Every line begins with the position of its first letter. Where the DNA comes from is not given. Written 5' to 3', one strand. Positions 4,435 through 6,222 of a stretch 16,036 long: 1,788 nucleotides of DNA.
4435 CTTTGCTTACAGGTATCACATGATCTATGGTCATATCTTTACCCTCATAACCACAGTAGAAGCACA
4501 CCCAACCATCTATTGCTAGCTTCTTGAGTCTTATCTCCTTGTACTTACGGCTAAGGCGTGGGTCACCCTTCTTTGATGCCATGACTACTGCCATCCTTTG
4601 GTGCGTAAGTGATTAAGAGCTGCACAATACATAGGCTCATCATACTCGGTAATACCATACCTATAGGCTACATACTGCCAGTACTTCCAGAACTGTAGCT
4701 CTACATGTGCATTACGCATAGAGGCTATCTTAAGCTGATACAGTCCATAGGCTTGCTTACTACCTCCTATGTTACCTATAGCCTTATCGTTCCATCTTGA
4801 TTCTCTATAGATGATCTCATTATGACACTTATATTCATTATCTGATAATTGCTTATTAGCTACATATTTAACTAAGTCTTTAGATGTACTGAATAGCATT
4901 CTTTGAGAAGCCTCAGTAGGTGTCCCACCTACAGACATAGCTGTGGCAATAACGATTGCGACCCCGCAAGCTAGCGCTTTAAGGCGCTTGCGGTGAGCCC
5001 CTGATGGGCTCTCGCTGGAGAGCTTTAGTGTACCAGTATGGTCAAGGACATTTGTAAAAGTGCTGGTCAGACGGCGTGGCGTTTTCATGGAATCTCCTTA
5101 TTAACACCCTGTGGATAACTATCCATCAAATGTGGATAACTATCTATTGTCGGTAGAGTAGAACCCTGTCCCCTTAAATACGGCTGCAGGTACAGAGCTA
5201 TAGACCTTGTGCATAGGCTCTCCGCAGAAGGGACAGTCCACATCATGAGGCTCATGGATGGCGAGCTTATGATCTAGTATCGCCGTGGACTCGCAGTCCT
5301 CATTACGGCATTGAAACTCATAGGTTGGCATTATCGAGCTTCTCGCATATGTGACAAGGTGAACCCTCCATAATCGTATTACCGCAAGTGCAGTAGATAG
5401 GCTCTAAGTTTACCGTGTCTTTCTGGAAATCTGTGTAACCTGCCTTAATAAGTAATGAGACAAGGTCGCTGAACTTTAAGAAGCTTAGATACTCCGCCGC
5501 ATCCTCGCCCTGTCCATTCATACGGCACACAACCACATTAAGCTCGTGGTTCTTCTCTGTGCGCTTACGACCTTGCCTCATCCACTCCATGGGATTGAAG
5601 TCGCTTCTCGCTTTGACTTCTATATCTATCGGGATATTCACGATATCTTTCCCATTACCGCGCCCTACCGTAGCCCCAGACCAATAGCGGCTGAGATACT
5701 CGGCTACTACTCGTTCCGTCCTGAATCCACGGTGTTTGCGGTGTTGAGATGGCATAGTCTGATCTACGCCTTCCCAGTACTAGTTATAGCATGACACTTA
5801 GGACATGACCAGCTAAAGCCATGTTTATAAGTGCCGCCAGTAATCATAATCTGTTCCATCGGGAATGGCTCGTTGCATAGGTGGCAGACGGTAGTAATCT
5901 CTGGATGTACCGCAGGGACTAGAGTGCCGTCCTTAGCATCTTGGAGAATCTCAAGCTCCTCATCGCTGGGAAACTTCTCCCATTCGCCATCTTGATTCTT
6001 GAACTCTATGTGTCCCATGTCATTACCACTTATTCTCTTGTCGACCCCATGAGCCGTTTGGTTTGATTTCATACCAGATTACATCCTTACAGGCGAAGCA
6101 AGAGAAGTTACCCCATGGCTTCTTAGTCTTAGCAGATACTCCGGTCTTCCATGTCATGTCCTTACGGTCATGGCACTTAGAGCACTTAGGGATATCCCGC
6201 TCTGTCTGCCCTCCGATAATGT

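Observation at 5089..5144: Two perfect consensus DnaA boxes, 21 bp apart, in a phage with no recognisable replication genes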

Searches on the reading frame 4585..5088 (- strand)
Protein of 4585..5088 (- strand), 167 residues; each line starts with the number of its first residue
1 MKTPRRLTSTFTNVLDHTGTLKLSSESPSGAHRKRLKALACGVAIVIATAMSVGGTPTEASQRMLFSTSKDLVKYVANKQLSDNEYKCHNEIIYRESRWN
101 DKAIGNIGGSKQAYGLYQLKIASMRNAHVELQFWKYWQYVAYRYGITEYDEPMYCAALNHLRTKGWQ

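Call 8: search_protein_families(library=pfam, proteins=[window:4585-5088:-], max_evalue=0.01)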
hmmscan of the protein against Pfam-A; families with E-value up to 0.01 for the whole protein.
window:4585-5088:- (167 aa): 1 family
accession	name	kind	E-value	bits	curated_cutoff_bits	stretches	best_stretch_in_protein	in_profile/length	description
PF01464.25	SLT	-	0.0012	18.8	21.3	1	90-130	18-54/117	Transglycosylase SLT domain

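Call 9: search_protein_families(library=phrogs, proteins=[window:4585-5088:-], max_evalue=0.001)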
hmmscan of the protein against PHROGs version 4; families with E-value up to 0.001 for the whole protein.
window:4585-5088:- (167 aa): 2 families
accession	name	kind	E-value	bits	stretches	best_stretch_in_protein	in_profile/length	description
phrog_35836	-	other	7.3e-10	40.3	1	70-166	42-126/127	transglycosylase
phrog_12661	-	other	7.6e-07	30.1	1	45-166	62-181/182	transglycosylase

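Call 10: find_related_loci(query=window:4585-5088:-, collection=viral_contigs, flank=6000)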
Query window:4585-5088:- (167 aa) in viral_contigs; peptide patterns used: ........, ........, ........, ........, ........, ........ (x = any residue, [..] = any of these).
40 stretches matched a pattern; 7 encode a relative of the query (tblastn E <= 1e-3); 7 distinct loci.
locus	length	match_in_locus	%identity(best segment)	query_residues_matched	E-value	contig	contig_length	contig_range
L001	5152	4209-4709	90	1-167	4e-105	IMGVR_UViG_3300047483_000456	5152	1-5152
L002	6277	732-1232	90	1-167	4e-105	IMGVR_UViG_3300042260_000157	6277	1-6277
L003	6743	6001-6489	64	3-167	3e-70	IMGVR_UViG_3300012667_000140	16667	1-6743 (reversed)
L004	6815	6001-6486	63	3-167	4e-69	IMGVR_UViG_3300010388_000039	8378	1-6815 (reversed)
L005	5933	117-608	63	1-167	2e-67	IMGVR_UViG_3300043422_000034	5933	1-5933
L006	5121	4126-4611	59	3-167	1e-62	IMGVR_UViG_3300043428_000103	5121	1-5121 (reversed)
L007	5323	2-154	84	117-167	3e-27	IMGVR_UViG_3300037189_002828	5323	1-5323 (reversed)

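Call 18: find_related_loci(query=A1, collection=viral_contigs, flank=8000)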
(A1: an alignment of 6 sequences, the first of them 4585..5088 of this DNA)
Query A1 (167 aa) in viral_contigs; peptide patterns used: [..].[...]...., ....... (x = any residue, [..] = any of these).
271 stretches matched a pattern; 192 encode a relative of the query (tblastn E <= 1e-3); the best 80 are kept; 80 distinct loci.
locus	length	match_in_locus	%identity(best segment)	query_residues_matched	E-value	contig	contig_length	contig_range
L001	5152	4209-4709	90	1-167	5e-104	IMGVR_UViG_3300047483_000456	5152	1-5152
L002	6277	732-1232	90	1-167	6e-104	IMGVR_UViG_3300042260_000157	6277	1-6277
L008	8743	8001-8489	64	3-167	4e-69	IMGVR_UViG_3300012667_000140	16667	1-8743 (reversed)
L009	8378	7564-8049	63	3-167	5e-68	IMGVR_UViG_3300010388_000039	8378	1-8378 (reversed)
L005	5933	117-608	63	1-167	2e-66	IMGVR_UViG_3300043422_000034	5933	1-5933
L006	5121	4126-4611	59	3-167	2e-61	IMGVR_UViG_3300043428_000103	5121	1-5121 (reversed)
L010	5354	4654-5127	54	3-167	6e-53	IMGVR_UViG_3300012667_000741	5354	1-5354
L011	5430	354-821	54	1-167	4e-52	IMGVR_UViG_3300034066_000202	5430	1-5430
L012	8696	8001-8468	54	1-167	5e-52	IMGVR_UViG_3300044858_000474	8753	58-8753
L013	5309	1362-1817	54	5-167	9e-52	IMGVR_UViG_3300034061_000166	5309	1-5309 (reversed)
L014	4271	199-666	54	2-167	2e-51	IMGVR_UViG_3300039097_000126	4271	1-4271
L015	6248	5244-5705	53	7-167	5e-51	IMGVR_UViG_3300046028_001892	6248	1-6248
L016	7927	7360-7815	53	3-167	2e-50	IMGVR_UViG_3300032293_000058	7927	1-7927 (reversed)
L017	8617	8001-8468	51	3-167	8e-50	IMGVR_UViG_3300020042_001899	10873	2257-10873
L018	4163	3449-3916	51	2-167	9e-49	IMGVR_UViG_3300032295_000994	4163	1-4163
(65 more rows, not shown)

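Call 46: find_encoding_contigs(protein=window:4585-5088:-, flank=3000, max_places=6)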
Protein window:4585-5088:- (167 aa): 1 contig read that carries it; 1 place shown.
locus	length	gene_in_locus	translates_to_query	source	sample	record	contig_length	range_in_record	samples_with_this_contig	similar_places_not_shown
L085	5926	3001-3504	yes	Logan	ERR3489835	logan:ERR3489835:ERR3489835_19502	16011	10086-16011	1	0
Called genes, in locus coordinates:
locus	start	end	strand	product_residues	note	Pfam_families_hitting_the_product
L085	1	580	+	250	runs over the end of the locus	-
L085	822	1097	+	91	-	PF19905:DUF6378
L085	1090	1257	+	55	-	-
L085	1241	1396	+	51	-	-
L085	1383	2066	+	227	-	PF27148:Slr1353_N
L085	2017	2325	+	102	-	-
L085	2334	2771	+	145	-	-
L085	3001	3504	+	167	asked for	-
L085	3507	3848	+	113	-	PF01844:HNH, PF14279:HNH_5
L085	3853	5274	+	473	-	PF03237:Terminase_6N (weak), PF20441:TerL_nuclease (faint)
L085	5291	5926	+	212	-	?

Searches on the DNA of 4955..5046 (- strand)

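Call 85: build_rna_model(alignment_id=A4)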
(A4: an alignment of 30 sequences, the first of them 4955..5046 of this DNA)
Model R1 built from alignment A4 (30 sequences, 103 columns); structure: RNAalifold consensus.
model positions 92; base pairs 20; branch points 1; effective number of sequences 1.85; information 0.621 bits per position. Calibrated on 0.2 Mb of random sequence (short: E-values are rough).
structure used (alignment columns):
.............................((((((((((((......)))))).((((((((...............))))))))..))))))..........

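Call 86: search_with_rna_model(model_id=R1, sources=[window, L019, L025, L032, L068, L080, L031, L066, L082, L173, L181, L182, L184, L186, L194, L206, L224, L246, L301, L315, L327, L339, L341, L353, L355, L357, L084], max_evalue=1)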
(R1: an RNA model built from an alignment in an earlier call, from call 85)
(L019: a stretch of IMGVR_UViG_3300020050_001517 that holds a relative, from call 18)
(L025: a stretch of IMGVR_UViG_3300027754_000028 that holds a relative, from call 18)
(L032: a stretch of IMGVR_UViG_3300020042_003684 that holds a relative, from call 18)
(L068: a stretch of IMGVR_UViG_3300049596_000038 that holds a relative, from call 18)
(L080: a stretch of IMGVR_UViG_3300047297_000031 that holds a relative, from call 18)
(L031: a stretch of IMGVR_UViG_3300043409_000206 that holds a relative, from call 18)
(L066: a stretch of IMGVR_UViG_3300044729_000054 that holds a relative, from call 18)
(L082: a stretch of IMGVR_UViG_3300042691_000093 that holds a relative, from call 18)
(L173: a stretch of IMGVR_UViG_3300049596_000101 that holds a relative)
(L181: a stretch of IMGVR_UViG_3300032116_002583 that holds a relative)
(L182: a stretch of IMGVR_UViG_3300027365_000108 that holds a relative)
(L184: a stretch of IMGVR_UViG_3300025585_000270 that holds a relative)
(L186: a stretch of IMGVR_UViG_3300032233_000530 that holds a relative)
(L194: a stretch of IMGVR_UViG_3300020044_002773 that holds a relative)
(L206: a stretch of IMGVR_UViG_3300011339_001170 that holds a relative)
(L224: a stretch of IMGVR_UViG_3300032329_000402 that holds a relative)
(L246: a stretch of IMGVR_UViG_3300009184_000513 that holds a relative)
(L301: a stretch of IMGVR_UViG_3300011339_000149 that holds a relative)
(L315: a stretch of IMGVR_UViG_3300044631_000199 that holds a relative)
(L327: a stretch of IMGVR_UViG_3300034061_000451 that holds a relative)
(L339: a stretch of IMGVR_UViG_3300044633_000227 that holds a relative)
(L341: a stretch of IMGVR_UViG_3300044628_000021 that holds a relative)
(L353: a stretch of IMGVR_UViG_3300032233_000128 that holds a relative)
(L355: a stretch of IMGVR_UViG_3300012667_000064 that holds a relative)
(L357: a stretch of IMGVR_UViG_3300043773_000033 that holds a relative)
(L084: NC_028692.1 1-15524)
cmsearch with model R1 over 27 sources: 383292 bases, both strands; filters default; matches with E-value up to 1: 27.
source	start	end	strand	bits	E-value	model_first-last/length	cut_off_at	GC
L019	5690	5781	+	100.9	6.9e-29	1-92/92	no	0.6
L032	8031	8122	+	99.7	1.7e-28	1-92/92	no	0.6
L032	9185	9276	-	99.3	2.3e-28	1-92/92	no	0.62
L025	6176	6267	+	99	2.9e-28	1-92/92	no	0.63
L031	7988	8080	+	99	2.9e-28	1-92/92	no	0.51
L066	8040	8131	+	97.6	8e-28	1-92/92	no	0.63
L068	6181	6272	+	94.1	1e-26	1-92/92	no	0.62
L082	8046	8137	+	93.4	1.7e-26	1-92/92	no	0.63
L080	5455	5549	+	82.9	3.6e-23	1-92/92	no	0.62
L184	753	847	-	74.7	1.4e-20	1-92/92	no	0.58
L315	5189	5283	-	72.6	6.5e-20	1-92/92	no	0.59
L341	9669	9763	+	72.3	8e-20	1-92/92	no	0.6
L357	348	442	-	72.3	8e-20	1-92/92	no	0.6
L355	13530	13624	+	72.3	8e-20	1-92/92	no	0.59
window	4946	5046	-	72.1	9.4e-20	1-92/92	no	0.56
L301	2188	2282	-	70.9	2.3e-19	1-92/92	no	0.61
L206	13370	13449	+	30.5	1.4e-06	1-92/92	no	0.56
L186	564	643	-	30.2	1.8e-06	1-92/92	no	0.55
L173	4615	4694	-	30.1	1.9e-06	1-92/92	no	0.55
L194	320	399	-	29.4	3.1e-06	1-92/92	no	0.55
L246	13250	13329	+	28.8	4.9e-06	1-92/92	no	0.52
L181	12020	12099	-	26.5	2.6e-05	1-92/92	no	0.56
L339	12412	12491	-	24.3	0.00013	1-92/92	no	0.6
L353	5599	5678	-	18.8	0.0071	1-92/92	no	0.6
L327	365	444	-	18.4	0.0095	1-92/92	no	0.62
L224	13998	14083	+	13.1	0.45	1-92/92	no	0.59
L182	593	672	-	12.5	0.71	1-92/92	no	0.61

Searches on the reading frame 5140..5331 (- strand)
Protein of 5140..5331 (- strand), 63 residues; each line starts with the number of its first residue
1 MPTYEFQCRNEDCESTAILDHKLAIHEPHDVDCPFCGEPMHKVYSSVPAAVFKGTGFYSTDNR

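Call 8: search_protein_families(library=pfam, proteins=[window:5140-5331:-], max_evalue=0.01)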
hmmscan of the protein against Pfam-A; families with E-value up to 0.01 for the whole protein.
window:5140-5331:- (63 aa): 2 families
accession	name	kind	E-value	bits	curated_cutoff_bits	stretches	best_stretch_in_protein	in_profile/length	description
PF09723.15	Zn_ribbon_8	-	3.6e-07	30.5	34.4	1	1-43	1-40/41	Zinc ribbon domain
PF04606.18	Ogr_Delta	-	0.0055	17.1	26.3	0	33-43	2-12/47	Ogr/Delta-like zinc finger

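Call 9: search_protein_families(library=phrogs, proteins=[window:5140-5331:-], max_evalue=0.001)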
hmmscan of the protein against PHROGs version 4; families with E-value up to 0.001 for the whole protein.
window:5140-5331:- (63 aa): 1 family
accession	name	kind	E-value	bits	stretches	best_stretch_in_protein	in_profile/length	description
phrog_13665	-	unknown function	0.00027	22.4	1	1-40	1-40/69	-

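Call 61: search_protein_families(library=ncbifam, proteins=[window:5140-5331:-], max_evalue=0.1)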
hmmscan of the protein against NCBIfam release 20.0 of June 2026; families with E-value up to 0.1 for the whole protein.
window:5140-5331:- (63 aa): 2 families
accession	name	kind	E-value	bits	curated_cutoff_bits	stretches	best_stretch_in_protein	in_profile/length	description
TIGR02605.1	CxxC_CxxC_SSSS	subfamily_domain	1e-08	35.1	31.3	1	1-56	1-52/52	FmdB family zinc ribbon protein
NF053663.1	RPWMISH_prot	domain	0.00037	21.2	120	1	1-49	1-45/115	RPWMISH domain-containing protein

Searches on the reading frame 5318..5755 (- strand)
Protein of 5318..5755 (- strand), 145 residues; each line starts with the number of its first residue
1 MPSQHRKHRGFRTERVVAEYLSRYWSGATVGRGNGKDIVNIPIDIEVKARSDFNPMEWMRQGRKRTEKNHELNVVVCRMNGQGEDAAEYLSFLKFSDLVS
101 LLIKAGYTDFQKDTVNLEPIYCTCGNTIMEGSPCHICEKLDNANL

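Call 8: search_protein_families(library=pfam, proteins=[window:5318-5755:-], max_evalue=0.01)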
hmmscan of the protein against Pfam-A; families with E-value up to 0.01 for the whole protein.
window:5318-5755:- (145 aa): 0 families

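Call 9: search_protein_families(library=phrogs, proteins=[window:5318-5755:-], max_evalue=0.001)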
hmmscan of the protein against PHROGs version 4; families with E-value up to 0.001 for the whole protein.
window:5318-5755:- (145 aa): 1 family
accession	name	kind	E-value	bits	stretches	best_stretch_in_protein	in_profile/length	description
phrog_244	-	DNA, RNA and nucleotide metabolism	2.6e-09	38.6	1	4-111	6-120/186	RusA-like Holliday junction resolvase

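Call 61: search_protein_families(library=ncbifam, proteins=[window:5318-5755:-], max_evalue=0.1)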
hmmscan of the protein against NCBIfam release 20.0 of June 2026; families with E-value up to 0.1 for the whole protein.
window:5318-5755:- (145 aa): 0 families

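Call 62: search_protein_families(library=pfam, proteins=[window:5318-5755:-], max_evalue=1)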
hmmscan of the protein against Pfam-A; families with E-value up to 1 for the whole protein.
window:5318-5755:- (145 aa): 1 family
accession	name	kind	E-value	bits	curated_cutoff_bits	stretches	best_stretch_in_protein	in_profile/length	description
PF04434.22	SWIM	-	0.082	12.9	19.6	1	114-134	2-27/38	SWIM zinc finger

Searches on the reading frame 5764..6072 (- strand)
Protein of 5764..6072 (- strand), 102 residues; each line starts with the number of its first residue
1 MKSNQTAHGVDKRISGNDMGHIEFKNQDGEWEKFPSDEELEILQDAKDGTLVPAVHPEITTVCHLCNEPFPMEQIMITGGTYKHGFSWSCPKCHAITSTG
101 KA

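Call 8: search_protein_families(library=pfam, proteins=[window:5764-6072:-], max_evalue=0.01)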
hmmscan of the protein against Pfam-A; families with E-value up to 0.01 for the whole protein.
window:5764-6072:- (102 aa): 0 families

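Call 9: search_protein_families(library=phrogs, proteins=[window:5764-6072:-], max_evalue=0.001)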
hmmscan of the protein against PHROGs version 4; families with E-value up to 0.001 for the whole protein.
window:5764-6072:- (102 aa): 0 families

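Call 61: search_protein_families(library=ncbifam, proteins=[window:5764-6072:-], max_evalue=0.1)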
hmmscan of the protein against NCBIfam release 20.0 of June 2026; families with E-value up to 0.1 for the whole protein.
window:5764-6072:- (102 aa): 0 families

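Call 62: search_protein_families(library=pfam, proteins=[window:5764-6072:-], max_evalue=1)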
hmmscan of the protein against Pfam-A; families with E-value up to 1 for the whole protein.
window:5764-6072:- (102 aa): 1 family
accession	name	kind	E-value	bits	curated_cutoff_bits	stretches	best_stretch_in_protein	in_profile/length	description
PF23475.1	zf-Tbcl_FmdE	-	0.011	15.6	23.2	1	60-74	7-21/35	FmdE treble clef zinc finger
